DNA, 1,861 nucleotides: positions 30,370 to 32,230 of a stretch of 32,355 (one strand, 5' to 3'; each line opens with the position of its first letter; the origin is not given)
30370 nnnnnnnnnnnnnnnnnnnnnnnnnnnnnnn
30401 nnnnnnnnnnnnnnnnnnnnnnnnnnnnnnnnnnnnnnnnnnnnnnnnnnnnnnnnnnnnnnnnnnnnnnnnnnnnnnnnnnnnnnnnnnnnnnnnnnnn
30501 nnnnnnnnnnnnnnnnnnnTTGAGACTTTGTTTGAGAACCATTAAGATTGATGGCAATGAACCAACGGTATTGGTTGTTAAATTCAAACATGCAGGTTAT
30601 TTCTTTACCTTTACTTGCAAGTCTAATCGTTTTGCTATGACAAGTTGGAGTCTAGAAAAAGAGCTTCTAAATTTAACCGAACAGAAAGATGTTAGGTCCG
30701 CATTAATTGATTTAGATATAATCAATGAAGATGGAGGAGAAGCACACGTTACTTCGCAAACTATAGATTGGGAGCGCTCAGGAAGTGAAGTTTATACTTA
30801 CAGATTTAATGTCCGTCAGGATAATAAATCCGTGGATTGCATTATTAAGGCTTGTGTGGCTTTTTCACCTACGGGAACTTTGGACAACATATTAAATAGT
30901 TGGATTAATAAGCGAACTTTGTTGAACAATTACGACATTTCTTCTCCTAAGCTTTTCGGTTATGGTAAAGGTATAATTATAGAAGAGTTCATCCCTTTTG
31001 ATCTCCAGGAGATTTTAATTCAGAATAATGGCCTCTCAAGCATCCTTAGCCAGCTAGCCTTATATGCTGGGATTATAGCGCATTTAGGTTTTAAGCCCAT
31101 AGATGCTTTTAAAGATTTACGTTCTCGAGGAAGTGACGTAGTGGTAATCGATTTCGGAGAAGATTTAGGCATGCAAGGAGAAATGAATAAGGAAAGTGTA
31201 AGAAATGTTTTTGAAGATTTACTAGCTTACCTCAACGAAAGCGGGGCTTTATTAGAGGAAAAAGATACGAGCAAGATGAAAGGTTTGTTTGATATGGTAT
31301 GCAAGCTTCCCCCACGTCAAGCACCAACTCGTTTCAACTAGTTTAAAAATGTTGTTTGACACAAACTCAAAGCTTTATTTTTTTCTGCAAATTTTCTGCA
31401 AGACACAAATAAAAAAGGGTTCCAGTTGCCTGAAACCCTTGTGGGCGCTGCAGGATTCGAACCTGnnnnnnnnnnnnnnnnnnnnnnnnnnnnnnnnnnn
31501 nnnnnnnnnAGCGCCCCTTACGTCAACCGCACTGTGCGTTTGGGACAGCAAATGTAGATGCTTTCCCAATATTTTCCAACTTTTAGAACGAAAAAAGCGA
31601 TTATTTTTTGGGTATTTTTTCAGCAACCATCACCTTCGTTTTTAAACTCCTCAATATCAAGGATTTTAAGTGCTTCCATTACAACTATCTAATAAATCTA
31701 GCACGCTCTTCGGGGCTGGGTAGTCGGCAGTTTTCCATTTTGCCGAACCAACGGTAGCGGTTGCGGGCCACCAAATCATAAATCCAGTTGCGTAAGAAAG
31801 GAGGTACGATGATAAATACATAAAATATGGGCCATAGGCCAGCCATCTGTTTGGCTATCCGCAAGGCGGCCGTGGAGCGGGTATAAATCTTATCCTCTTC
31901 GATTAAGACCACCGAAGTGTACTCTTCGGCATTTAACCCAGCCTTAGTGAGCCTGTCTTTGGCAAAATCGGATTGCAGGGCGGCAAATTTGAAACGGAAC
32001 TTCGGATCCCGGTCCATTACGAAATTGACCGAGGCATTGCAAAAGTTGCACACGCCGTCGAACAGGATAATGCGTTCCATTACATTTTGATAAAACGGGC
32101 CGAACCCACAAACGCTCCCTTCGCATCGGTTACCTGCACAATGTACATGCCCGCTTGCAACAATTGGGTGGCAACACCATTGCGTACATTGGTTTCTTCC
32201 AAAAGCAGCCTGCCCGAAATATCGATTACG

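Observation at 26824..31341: Candidate undescribed system: NDK-fold + Nudix + SAM-MTase + 4-TM protein operon with a divergent kinase-like gene, wedged between an integrase and tRNA-Val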

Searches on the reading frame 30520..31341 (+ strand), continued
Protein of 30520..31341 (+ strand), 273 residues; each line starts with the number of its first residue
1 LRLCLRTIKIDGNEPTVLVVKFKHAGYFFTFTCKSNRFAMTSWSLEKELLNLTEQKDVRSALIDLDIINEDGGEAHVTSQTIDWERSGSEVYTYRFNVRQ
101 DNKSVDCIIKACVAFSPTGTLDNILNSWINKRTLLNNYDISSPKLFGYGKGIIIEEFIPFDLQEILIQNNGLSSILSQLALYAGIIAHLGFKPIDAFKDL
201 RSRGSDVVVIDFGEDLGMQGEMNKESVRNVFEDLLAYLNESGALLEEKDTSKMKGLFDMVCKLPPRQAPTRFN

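Call 62: search_protein_families(library=pfam, proteins=[L102:7862-9010:+, L107:11113-12186:+, L128:557-1411:+, L128:1363-1971:+, L126:3823-5577:+, L133:5315-7075:+, L133:7096-7620:+, L133:7817-8401:+, L132:11485-12132:+, L147:279-1073:+], max_evalue=0.001)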
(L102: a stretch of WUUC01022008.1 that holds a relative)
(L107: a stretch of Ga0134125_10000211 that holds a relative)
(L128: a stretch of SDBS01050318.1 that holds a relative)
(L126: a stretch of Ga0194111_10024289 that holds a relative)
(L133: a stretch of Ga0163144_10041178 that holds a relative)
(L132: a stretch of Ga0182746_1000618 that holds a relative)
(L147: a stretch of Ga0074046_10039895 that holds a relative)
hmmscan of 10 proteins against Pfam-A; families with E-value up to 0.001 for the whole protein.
L102:7862-9010:+ (382 aa): 2 families
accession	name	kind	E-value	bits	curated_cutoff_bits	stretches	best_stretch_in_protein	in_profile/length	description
PF20903.3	SPL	-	6.9e-26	91.4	27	1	23-322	2-302/338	Spore photoproduct lyase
PF04055.27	Radical_SAM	-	0.00077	20.1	29.5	0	111-262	6-156/166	Radical SAM superfamily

L107:11113-12186:+ (357 aa): 0 families

L128:557-1411:+ (284 aa): 1 family
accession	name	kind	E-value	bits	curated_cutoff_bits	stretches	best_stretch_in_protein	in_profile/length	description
PF22769.1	DCD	-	8.9e-13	49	27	1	14-159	2-152/153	dCTP deaminase-like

L128:1363-1971:+ (202 aa): 1 family
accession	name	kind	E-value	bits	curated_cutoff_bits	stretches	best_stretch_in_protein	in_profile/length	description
PF01613.24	Flavin_Reduct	-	7e-14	52.6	27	1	48-177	15-143/153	Flavin reductase like domain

L126:3823-5577:+ (584 aa): 1 family
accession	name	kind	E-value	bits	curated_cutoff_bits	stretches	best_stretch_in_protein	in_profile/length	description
PF00656.27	Peptidase_C14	-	3.4e-16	60.1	21.4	1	13-157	2-131/233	Caspase domain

L133:5315-7075:+ (586 aa): 0 families

L133:7096-7620:+ (174 aa): 1 family
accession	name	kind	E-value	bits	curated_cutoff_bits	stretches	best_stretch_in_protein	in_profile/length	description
PF13649.12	Methyltransf_25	-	0.00017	22.7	27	1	41-131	2-92/97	Methyltransferase domain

L133:7817-8401:+ (194 aa): 0 families

L132:11485-12132:+ (215 aa): 0 families

L147:279-1073:+ (264 aa): 0 families

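Call 90: search_protein_families(library=phrogs, proteins=[window:30637-31341:+], max_evalue=0.01)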
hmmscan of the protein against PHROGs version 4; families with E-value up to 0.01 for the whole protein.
window:30637-31341:+ (234 aa): 0 families

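Call 103: search_dna_similar(query=window:30637-31341:+, collection=plasmids, mode=protein, max_evalue=0.001, max_rows=20)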
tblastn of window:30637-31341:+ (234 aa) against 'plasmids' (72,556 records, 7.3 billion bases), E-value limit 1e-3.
No match.

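Call 109: search_solved_structures(query=L101:3761-8959:+, max_evalue=0.001)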
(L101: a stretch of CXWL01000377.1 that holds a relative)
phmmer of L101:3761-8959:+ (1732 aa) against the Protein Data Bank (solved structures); distinct sequences matched with E-value up to 0.001: 3.
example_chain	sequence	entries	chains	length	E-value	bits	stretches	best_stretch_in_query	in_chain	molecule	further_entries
7q97_A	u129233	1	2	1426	2.1e-16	61.8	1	1283-1468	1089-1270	Rhs family protein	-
8cp6_B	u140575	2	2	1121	2.6e-10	41.6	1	1375-1494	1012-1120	Toxin protein Tse5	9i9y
9on3_A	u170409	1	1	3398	6.1e-08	33.7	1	1365-1507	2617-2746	SGS4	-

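Call 110: search_solved_structures(query=L107:4428-9704:+, max_evalue=0.001)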
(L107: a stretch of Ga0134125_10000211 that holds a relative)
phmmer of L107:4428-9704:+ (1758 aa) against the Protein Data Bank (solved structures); distinct sequences matched with E-value up to 0.001: 93 (the best 60 are shown).
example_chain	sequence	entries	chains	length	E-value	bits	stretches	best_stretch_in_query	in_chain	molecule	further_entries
1z63_A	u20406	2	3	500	2.1e-22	81.5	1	586-1041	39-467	Helicase of the snf2/rad54 family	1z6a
8so8_A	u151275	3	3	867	2.5e-22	81.3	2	599-762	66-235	RNA polymerase-associated protein RapA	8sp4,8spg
6bog_A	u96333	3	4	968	3.5e-22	80.8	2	599-761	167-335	RNA polymerase-associated protein RapA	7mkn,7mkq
7m8e_F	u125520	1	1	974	3.6e-22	80.8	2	599-761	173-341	RNA polymerase-associated protein RapA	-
4s20_K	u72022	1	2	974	4e-22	80.6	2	599-759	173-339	RNA polymerase-associated protein RapA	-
8t0l_F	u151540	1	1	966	2.2e-21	78.2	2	599-761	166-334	RNA polymerase-associated protein RapA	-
1z3i_X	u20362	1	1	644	5.4e-17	63.6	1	606-1045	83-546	similar to RAD54-like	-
6fhs_G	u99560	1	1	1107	8.9e-17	62.9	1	885-1044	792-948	Ino80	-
8oo7_G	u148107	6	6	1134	9.6e-17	62.8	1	885-1044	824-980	Chromatin-remodeling ATPase Ino80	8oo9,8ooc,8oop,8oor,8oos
8atf_G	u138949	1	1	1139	9.8e-17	62.8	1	885-1044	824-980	Ino80 ATPase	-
6fml_G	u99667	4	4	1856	3.8e-16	60.8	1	885-1044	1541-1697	Ino80 | Ino80 ATPase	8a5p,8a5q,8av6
7otq_K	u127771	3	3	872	7.7e-16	59.8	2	606-758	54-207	Chromodomain-helicase-DNA-binding protein 1-like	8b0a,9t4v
7epu_B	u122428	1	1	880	7.9e-16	59.8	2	606-758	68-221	Chromodomain-helicase-DNA-binding protein 1-like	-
7enn_K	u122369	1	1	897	8.4e-16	59.7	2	606-758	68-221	Chromodomain-helicase-DNA-binding protein 1-like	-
6iro_L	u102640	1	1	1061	1e-15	59.4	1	579-1044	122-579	ISWI chromatin-remodeling complex ATPase ISW1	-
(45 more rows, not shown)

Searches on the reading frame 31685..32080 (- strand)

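Call 4: search_protein_families(library=pfam, proteins=[window:31685-32080:-], max_evalue=1)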
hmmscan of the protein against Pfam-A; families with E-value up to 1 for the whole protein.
window:31685-32080:- (131 aa): 1 family
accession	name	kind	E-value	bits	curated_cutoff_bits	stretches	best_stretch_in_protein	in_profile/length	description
PF04134.17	DCC1-like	-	1.2e-33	117.2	27.8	1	5-114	1-113/113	DCC1-like thiol-disulfide oxidoreductase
